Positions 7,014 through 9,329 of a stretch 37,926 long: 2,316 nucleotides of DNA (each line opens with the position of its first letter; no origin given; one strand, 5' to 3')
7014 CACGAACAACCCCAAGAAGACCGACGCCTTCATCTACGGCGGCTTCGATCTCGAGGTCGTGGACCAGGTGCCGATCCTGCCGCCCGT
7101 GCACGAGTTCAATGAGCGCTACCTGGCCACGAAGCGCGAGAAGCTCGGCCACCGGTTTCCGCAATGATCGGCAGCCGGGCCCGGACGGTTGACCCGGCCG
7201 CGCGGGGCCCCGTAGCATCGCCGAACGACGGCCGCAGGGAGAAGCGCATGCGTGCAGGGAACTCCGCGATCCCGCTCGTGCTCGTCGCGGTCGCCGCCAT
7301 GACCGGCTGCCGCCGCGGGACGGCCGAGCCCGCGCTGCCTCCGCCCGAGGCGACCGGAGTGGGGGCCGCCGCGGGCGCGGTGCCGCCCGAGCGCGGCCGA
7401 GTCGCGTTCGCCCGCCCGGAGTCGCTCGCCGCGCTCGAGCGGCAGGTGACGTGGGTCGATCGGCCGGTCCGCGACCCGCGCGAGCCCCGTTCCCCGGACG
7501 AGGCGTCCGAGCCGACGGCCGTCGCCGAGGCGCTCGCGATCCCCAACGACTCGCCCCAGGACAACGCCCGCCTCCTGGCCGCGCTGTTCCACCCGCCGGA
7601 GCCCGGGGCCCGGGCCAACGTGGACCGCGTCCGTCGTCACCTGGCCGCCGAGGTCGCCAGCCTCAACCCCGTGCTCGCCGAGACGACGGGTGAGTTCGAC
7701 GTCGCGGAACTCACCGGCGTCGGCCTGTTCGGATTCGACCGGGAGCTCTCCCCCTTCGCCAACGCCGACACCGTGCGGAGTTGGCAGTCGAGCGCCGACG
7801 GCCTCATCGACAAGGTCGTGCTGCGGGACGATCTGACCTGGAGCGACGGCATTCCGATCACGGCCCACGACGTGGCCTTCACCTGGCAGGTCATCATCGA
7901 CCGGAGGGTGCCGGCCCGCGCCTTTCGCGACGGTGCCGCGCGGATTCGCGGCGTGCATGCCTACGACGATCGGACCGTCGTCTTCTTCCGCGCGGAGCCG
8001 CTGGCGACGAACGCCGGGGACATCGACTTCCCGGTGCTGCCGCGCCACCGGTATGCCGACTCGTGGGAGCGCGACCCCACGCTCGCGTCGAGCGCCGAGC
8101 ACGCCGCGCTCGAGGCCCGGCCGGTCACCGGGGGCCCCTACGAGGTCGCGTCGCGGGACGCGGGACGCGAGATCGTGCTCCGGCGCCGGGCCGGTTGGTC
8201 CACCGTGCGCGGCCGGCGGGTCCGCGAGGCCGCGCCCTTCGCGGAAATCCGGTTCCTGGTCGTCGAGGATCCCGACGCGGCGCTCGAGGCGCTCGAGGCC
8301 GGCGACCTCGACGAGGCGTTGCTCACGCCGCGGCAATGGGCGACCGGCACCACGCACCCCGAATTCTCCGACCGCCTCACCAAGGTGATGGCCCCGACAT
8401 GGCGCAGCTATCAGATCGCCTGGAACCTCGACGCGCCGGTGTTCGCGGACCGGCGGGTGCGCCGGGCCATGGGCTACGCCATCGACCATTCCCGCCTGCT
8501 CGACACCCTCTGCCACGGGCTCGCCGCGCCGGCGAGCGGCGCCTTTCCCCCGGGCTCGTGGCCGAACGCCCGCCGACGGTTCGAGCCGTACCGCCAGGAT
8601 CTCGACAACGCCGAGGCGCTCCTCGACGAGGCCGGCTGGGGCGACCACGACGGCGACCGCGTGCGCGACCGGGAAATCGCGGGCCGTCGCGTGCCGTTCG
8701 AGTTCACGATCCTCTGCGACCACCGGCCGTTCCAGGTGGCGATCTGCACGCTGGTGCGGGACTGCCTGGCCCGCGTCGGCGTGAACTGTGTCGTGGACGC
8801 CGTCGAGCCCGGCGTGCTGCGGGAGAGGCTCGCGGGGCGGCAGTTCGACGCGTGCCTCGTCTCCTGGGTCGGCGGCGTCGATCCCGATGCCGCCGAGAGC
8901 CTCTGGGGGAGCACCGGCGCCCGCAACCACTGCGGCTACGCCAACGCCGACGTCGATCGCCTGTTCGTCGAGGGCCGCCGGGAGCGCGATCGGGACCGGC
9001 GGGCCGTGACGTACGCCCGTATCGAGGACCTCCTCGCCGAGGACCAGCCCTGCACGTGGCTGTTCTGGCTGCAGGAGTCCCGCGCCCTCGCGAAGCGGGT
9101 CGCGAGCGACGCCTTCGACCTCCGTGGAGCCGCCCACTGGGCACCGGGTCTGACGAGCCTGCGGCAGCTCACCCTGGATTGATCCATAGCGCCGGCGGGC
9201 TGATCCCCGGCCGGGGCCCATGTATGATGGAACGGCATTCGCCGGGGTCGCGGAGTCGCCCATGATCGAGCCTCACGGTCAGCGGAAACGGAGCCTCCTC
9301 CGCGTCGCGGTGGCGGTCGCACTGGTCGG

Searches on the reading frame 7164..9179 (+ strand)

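Call 11: search_protein_families(library=pfam, proteins=[window:7164-9179:+], max_evalue=0.01)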
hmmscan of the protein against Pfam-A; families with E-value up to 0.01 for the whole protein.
window:7164-9179:+ (672 aa): 1 family
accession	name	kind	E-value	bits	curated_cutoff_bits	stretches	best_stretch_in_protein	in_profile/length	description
PF00496.27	SBP_bac_5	-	2.3e-63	215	32.4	1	205-585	8-362/368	Bacterial extracellular solute-binding proteins, family 5 Middle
